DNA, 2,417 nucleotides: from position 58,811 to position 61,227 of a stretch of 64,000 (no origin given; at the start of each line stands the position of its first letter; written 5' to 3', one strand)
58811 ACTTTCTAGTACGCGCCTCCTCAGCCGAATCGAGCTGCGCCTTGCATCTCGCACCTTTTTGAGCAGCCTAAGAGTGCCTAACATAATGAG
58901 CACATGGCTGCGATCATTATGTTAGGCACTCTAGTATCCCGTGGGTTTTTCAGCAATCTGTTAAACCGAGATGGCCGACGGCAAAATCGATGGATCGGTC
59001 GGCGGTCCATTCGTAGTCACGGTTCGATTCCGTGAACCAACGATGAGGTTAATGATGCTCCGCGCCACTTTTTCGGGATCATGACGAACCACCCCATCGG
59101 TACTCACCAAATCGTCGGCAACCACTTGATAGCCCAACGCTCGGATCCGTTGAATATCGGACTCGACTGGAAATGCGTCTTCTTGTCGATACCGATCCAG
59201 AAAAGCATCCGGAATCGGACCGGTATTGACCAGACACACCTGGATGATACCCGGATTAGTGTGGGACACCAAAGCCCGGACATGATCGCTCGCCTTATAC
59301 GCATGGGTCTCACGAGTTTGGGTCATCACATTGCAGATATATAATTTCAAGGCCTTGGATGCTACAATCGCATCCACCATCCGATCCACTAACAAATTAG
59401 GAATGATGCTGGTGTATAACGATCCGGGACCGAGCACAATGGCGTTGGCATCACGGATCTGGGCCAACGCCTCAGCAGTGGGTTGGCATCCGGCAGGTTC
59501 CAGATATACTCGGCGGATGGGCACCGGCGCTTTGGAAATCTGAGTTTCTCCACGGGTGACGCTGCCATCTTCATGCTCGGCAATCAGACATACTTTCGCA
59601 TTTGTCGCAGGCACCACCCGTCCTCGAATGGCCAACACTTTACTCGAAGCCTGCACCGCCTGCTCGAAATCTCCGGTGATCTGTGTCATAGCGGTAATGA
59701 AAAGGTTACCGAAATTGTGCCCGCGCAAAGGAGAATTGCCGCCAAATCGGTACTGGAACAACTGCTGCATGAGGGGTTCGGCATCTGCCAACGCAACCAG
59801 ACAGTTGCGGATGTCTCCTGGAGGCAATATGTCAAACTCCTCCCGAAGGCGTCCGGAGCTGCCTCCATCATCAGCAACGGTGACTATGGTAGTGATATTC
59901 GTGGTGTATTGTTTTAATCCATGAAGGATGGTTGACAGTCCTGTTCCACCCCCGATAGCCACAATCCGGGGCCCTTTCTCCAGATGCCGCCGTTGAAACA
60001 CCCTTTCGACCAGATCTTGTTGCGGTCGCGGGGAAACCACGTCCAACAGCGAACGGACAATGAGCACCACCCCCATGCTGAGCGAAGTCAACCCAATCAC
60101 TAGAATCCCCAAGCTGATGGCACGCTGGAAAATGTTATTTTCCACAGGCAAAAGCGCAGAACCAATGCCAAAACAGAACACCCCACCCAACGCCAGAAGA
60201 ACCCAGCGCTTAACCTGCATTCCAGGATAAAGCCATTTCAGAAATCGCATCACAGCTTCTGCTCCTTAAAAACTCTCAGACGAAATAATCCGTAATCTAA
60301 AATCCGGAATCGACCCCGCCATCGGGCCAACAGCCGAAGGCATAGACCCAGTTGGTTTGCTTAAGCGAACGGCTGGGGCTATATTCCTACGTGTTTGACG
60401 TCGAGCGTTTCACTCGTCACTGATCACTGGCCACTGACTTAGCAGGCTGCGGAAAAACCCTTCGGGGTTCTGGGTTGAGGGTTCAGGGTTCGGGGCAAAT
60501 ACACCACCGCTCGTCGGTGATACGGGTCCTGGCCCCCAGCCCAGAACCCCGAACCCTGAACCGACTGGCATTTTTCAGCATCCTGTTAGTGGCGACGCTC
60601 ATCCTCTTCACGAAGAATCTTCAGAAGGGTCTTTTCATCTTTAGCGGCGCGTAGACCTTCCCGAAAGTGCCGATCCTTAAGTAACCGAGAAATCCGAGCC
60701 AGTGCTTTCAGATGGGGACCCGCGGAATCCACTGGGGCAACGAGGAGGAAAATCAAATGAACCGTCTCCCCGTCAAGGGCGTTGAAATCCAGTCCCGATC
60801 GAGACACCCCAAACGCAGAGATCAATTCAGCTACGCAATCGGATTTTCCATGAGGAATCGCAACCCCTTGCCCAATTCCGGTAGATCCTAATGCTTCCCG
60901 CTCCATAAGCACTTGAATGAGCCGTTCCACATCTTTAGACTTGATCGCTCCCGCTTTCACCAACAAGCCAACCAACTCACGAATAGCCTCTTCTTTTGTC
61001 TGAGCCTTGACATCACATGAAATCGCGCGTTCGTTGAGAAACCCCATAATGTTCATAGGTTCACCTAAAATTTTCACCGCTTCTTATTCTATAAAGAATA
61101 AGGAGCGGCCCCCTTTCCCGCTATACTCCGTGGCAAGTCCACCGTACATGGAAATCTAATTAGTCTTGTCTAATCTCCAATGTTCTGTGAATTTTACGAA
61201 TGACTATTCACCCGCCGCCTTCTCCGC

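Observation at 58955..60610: MITE termini supply or overlap the stop codons of yvcK and ptsN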

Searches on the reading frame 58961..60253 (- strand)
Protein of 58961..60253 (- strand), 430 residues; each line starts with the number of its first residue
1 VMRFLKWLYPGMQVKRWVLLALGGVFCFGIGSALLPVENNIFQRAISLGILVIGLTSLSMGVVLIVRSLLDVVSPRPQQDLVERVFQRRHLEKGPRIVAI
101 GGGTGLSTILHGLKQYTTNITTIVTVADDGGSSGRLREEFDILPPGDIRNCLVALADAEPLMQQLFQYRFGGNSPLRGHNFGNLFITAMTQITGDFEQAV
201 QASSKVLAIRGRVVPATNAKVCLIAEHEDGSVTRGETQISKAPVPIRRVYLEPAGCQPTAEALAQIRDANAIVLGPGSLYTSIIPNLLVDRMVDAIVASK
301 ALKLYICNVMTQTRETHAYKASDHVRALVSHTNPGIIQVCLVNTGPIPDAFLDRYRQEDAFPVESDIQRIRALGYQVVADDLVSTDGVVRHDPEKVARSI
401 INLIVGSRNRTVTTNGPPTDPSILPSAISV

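Call 5: search_protein_families(library=pfam, proteins=[window:58961-60253:-])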
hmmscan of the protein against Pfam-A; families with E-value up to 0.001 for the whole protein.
window:58961-60253:- (430 aa): 1 family
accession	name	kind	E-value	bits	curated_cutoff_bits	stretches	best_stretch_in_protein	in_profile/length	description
PF01933.23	CofD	-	6.6e-114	380.4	30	1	97-383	1-290/290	2-phospho-L-lactate transferase CofD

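Call 9: find_homologous_proteins(query=window:58961-60253:-, max_evalue=1e-40)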
Query window:58961-60253:- (430 aa): 8000 proteins with E <= 1e-40 among 8000 candidates; the best 120 are listed.
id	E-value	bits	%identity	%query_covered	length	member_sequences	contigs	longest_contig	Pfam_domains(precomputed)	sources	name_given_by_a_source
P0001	9.7e-282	952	100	100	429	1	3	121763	PF01933.24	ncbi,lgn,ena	-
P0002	5.3e-224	762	81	97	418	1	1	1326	PF01933.24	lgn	-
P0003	1.9e-218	744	81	95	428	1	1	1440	PF01933.24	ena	-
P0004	1.7e-210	717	76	97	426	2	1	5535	PF01933.24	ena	-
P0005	7.3e-208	709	76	95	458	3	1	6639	PF01933.24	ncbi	-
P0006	1.8e-207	707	75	95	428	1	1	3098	PF01933.24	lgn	-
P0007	2.5e-207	707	75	97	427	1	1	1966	PF01933.24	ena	-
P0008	4.0e-207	706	77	95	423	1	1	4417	PF01933.24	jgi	jgi:uncharacterized cofD-like protein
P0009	1.1e-206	705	74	98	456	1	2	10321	PF01933.24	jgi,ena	-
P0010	1.2e-206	705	75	95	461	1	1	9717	PF01933.24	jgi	jgi:uncharacterized cofD-like protein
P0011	4.6e-206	703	76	95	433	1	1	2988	PF01933.24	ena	-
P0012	1.2e-205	701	75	97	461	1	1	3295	PF01933.24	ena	-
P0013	1.3e-205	701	74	99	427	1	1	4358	PF01933.24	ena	-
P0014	1.6e-205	701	76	95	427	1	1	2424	PF01933.24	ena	-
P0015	1.6e-205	701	74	98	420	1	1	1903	PF01933.24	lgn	-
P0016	1.7e-205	701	75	95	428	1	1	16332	PF01933.24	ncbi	-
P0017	2.1e-205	701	74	97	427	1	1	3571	PF01933.24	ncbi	-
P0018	4.0e-205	700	74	97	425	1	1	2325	PF01933.24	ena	-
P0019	4.1e-205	700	73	99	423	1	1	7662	PF01933.24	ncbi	-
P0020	4.3e-205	700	76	95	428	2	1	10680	PF01933.24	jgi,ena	-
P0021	6.4e-205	699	73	97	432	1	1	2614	PF01933.24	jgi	jgi:uncharacterized cofD-like protein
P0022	7.5e-205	699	76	95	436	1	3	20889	PF01933.24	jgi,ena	-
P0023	9.5e-205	698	76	95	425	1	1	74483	PF01933.24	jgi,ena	-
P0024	1.1e-204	698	74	95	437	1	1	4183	PF01933.24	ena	-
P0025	1.2e-204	698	74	97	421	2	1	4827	PF01933.24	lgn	-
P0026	4.5e-204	696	75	95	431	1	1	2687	PF01933.24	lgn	-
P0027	6.1e-204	696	73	100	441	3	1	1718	PF01933.24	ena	-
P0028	1.0e-203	695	75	95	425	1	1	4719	PF01933.24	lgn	-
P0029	4.1e-203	693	74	95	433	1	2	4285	PF01933.24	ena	-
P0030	4.9e-203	693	75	95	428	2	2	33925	PF01933.24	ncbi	-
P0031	5.0e-203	693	73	98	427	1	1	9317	PF01933.24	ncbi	-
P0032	5.2e-203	693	73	95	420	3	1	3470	PF01933.24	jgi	-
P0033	6.8e-203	692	75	95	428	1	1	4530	PF01933.24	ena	-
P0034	1.1e-202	692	74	94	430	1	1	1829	PF01933.24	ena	-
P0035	1.3e-202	691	73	96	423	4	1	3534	PF01933.24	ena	-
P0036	1.5e-202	691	75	95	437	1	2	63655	PF01933.24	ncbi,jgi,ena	-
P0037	1.6e-202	691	74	96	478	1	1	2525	PF01933.24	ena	-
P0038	1.6e-202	691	75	95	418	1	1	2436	PF01933.24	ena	-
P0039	4.2e-202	690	72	99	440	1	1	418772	PF01933.24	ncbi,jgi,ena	-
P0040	5.1e-202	689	75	95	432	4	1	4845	PF01933.24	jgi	-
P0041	6.3e-202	689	74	96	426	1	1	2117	PF01933.24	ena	-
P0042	6.9e-202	689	74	95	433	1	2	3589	PF01933.24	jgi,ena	-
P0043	1.7e-201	688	73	97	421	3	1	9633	PF01933.24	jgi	-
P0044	4.9e-201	686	74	95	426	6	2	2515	PF01933.24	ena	-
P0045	5.8e-201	686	73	95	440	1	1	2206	PF01933.24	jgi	jgi:uncharacterized cofD-like protein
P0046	5.9e-201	686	74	96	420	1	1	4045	PF01933.24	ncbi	-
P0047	6.0e-201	686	72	97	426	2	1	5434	PF01933.24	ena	-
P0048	6.2e-201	686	77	93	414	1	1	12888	PF01933.24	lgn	-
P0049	9.6e-201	685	71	96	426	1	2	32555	PF01933.24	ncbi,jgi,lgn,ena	-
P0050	1.0e-200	685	71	98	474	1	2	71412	PF01933.24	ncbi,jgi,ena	-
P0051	1.0e-200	685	71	98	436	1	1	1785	PF01933.24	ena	-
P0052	1.2e-200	685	73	97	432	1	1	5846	PF01933.24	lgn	-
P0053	1.4e-200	685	73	95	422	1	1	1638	PF01933.24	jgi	jgi:uncharacterized cofD-like protein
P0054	1.9e-200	684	73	95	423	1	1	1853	PF01933.24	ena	-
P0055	5.5e-200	683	74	95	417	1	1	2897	PF01933.24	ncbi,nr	ncbi:MAG: YvcK family protein [Candidatus Omnitrophica bacterium]|nr:YvcK family protein [Candidatus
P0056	9.5e-200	682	72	98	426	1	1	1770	PF01933.24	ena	-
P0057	1.2e-199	682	74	94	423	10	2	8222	PF01933.24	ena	-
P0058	2.4e-199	681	73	95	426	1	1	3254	PF01933.24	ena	-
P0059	3.1e-199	680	74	95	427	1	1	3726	PF01933.24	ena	-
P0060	3.3e-199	680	72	96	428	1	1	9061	PF01933.24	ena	-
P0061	4.3e-199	680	74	95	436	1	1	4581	PF01933.24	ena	-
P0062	1.1e-198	678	71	97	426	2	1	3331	PF01933.24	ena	-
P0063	2.3e-198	677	76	93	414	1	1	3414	PF01933.24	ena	-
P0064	2.4e-198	677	73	95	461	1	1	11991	PF01933.24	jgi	-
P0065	2.7e-198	677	76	93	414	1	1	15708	PF01933.24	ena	-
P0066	3.0e-198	677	76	93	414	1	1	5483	PF01933.24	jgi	-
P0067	3.4e-198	677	73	95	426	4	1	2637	PF01933.24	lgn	-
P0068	3.4e-198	677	73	95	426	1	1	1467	PF01933.24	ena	-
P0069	5.8e-198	676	73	94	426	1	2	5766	PF01933.24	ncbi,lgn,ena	-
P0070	6.8e-198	676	70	98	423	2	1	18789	PF01933.24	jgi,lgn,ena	-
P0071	1.2e-197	675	76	93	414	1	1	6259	PF01933.24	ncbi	-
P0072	1.3e-197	675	70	99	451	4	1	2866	PF01933.24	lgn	-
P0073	1.5e-197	675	74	94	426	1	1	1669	PF01933.24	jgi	jgi:uncharacterized cofD-like protein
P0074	1.6e-197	675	73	95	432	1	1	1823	PF01933.24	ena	-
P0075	2.2e-197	674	74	95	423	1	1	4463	PF01933.24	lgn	-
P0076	6.7e-197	673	71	100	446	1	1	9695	PF01933.24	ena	-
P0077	9.0e-197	672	71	98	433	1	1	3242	PF01933.24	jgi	jgi:uncharacterized cofD-like protein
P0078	9.8e-197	672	74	93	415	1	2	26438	PF01933.24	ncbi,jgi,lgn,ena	-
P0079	1.1e-196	672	71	97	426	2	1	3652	PF01933.24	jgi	-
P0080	1.1e-196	672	72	98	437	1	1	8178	PF01933.24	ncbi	-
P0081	1.2e-196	672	73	95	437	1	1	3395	PF01933.24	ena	-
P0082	1.2e-196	672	72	95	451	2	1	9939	PF01933.24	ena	-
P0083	2.0e-196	671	70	97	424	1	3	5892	PF01933.24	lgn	-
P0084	8.3e-196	669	73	95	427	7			PF01933.24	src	-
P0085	1.3e-195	668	72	95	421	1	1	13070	PF01933.24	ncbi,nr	ncbi:MAG: YvcK family protein [Candidatus Omnitrophica bacterium]|nr:YvcK family protein [Candidatus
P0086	1.5e-195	668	70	98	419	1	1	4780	PF01933.24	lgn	-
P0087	1.7e-195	668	72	95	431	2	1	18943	PF01933.24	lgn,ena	-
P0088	2.3e-195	668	70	99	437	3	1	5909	PF01933.24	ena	-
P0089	2.4e-195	667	73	94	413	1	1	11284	PF01933.24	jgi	jgi:uncharacterized cofD-like protein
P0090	5.1e-195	666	72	96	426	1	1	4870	PF01933.24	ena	-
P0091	7.6e-195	666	70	97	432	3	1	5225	PF01933.24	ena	-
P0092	9.4e-195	666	73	96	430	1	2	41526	PF01933.24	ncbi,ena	-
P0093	2.0e-194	664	69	99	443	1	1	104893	PF01933.24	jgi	-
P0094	4.2e-194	663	72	96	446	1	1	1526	PF01933.24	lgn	-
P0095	5.5e-194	663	71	98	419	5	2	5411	PF01933.24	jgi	-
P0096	9.8e-194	662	71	97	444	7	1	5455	PF01933.24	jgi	-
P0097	1.1e-193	662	73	94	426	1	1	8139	PF01933.24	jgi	jgi:uncharacterized cofD-like protein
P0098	2.4e-193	661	72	95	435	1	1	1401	PF01933.24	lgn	-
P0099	2.8e-193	661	71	96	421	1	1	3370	PF01933.24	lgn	-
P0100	4.3e-193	660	70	96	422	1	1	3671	PF01933.24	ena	-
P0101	4.7e-193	660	71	97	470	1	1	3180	PF01933.24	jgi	-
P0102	1.3e-192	659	71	99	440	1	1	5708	PF01933.24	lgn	-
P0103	1.8e-192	658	72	95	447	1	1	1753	PF01933.24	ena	-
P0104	2.7e-192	657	70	98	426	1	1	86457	PF01933.24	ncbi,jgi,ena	ncbi:MAG TPA: YvcK family protein [bacterium]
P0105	4.0e-192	657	70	95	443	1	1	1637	PF01933.24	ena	-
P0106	4.8e-192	657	71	95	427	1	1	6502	PF01933.24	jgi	jgi:uncharacterized cofD-like protein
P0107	5.4e-192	656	71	95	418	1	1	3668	PF01933.24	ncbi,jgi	jgi:uncharacterized cofD-like protein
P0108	5.5e-192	656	70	95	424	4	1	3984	PF01933.24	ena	-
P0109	5.6e-192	656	71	95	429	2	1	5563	PF01933.24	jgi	jgi:uncharacterized cofD-like protein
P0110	8.8e-192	656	70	97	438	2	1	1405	PF01933.24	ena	-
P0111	1.1e-191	655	71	95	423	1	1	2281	PF01933.24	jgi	jgi:uncharacterized cofD-like protein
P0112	2.5e-191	654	70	95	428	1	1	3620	PF01933.24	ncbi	-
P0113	3.2e-191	654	69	99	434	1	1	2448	PF01933.24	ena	-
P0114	4.1e-191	654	71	92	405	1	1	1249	PF01933.24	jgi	jgi:uncharacterized cofD-like protein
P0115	6.8e-191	653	71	95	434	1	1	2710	PF01933.24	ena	-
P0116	9.5e-191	652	68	98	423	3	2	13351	PF01933.24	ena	-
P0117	1.1e-190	652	70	95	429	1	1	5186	PF01933.24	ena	-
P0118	2.5e-190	651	69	98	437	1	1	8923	PF01933.24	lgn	-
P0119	2.8e-190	651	72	95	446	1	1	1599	PF01933.24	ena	-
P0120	3.6e-190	650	70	97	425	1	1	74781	PF01933.24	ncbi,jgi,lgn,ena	-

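Call 13: find_encoding_contigs(protein=P0001, flank=3000, max_places=6)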
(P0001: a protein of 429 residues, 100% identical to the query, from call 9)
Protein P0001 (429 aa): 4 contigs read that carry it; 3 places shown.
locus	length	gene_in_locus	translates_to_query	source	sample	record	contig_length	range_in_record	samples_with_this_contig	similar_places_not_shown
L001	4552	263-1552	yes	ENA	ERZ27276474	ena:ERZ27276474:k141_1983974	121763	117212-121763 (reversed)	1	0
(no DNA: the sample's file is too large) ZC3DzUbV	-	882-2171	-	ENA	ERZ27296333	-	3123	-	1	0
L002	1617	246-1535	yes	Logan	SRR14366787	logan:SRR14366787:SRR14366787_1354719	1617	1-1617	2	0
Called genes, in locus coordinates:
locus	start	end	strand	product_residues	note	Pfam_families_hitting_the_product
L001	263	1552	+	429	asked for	PF01933:CofD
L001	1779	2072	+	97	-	PF00381:PTS-HPr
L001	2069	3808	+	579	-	PF05524:PEP-utilisers_N, PF00391:PEP-utilizers, PF02896:PEP-utilizers_C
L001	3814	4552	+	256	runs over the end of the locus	PF00483:NTP_transferase, PF12804:NTP_transf_3 (weak)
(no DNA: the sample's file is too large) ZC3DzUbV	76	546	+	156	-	PF00359:PTS_EIIA_2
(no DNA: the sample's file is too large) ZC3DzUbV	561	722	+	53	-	-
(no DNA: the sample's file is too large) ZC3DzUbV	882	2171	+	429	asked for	PF01933:CofD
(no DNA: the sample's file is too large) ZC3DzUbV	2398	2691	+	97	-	PF00381:PTS-HPr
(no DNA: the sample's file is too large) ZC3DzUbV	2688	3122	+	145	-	?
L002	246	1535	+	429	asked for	PF01933:CofD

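Call 14: find_encoding_contigs(protein=P0003, flank=3000, max_places=4)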
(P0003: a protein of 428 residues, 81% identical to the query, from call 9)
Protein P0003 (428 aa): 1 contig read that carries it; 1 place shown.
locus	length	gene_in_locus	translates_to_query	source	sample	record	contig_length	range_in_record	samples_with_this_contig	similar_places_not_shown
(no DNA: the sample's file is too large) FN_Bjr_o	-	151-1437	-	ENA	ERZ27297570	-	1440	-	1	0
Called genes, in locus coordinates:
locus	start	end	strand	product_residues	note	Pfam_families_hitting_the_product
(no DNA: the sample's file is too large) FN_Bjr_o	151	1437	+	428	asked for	PF01933:CofD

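Call 15: find_encoding_contigs(protein=P0002, flank=3000, max_places=4)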
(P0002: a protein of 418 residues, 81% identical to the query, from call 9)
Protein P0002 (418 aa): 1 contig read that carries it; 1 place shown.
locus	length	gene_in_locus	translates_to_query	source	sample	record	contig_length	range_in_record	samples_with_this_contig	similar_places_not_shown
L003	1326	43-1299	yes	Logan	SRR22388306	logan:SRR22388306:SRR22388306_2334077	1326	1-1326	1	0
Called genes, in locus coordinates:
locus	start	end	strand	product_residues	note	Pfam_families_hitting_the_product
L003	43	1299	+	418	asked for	PF01933:CofD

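Call 34: list_cluster_members(proteins=[P0001])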
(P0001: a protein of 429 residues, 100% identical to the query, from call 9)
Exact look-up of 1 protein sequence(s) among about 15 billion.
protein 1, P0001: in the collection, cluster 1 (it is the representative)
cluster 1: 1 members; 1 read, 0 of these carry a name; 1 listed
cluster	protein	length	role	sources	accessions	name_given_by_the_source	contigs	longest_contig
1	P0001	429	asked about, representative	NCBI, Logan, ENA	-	-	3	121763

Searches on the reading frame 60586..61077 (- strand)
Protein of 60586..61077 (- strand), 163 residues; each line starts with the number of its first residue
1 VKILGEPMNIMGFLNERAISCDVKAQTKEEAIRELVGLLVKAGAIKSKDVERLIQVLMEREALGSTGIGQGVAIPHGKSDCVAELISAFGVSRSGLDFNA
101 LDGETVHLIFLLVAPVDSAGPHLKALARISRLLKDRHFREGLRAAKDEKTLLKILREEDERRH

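Call 5: search_protein_families(library=pfam, proteins=[window:60586-61077:-])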
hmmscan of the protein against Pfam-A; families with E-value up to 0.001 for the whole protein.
window:60586-61077:- (163 aa): 1 family
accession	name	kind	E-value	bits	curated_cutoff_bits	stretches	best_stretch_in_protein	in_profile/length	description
PF00359.27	PTS_EIIA_2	-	7.4e-39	133.4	27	1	13-157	2-143/144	Phosphoenolpyruvate-dependent sugar phosphotransferase system, EIIA 2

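Call 31: find_related_loci(query=window:60586-61077:-, collection=metagenome_contigs, flank=3500)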
Query window:60586-61077:- (163 aa) in metagenome_contigs; peptide patterns used: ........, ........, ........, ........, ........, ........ (x = any residue, [..] = any of these).
600 stretches matched a pattern (row limit reached: there are more); 460 encode a relative of the query (tblastn E <= 1e-3); the best 80 are kept; 80 distinct loci.
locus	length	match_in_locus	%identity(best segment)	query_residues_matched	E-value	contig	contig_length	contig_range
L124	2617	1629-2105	73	5-163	5e-80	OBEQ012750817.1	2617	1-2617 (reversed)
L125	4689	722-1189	75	8-163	2e-78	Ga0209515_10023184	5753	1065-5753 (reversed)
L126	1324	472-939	75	8-163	2e-82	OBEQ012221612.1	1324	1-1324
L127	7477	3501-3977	74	5-163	4e-77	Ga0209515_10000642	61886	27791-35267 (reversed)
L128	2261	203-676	73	6-163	4e-79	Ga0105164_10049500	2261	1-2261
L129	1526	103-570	73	8-163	9e-81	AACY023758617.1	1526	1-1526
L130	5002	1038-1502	72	9-163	2e-76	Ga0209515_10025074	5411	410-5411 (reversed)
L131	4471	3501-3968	73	8-163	3e-76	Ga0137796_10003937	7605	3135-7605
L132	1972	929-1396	73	8-163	9e-79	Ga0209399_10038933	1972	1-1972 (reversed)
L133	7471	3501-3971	73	8-163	1e-75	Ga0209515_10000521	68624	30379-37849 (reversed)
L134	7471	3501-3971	73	8-163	7e-75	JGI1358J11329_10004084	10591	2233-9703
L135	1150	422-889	71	8-163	5e-79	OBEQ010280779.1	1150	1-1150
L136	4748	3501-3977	70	5-163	9e-74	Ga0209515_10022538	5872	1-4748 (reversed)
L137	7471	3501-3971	71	8-163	7e-74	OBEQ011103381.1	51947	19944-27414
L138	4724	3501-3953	72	5-155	1e-73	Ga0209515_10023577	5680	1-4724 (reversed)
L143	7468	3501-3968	67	8-163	5e-72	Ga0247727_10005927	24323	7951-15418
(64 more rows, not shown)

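Call 48: search_protein_families(library=pfam, proteins=[L143:5261-7291:+, L127:5332-7332:+])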
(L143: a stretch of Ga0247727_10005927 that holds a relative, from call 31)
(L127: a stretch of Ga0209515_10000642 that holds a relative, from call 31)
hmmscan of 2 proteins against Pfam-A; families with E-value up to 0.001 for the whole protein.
L143:5261-7291:+ (676 aa): 3 families
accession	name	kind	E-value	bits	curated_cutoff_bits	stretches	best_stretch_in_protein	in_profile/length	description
PF03065.20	Glyco_hydro_57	-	5e-42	144.6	21.2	1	25-281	45-291/291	Glycosyl hydrolase family 57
PF09095.17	AmyA-gluTrfs_C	-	8.4e-40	137.6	22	1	398-660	1-273/284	Alpha-amylase/4-alpha-glucanotransferase, C-terminal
PF09094.16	AmyA-A_glucT_m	-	6.5e-30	103.8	27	1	294-384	1-80/80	Alpha-amylase/4-alpha-glucanotransferase, middle domain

L127:5332-7332:+ (666 aa): 3 families
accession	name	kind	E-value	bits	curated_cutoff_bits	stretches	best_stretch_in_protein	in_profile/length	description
PF03065.20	Glyco_hydro_57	-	2.6e-43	148.8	21.2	1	19-281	39-291/291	Glycosyl hydrolase family 57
PF09095.17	AmyA-gluTrfs_C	-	5.4e-39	134.9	22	1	392-646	1-271/284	Alpha-amylase/4-alpha-glucanotransferase, C-terminal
PF09094.16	AmyA-A_glucT_m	-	5e-31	107.4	27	1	294-378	1-80/80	Alpha-amylase/4-alpha-glucanotransferase, middle domain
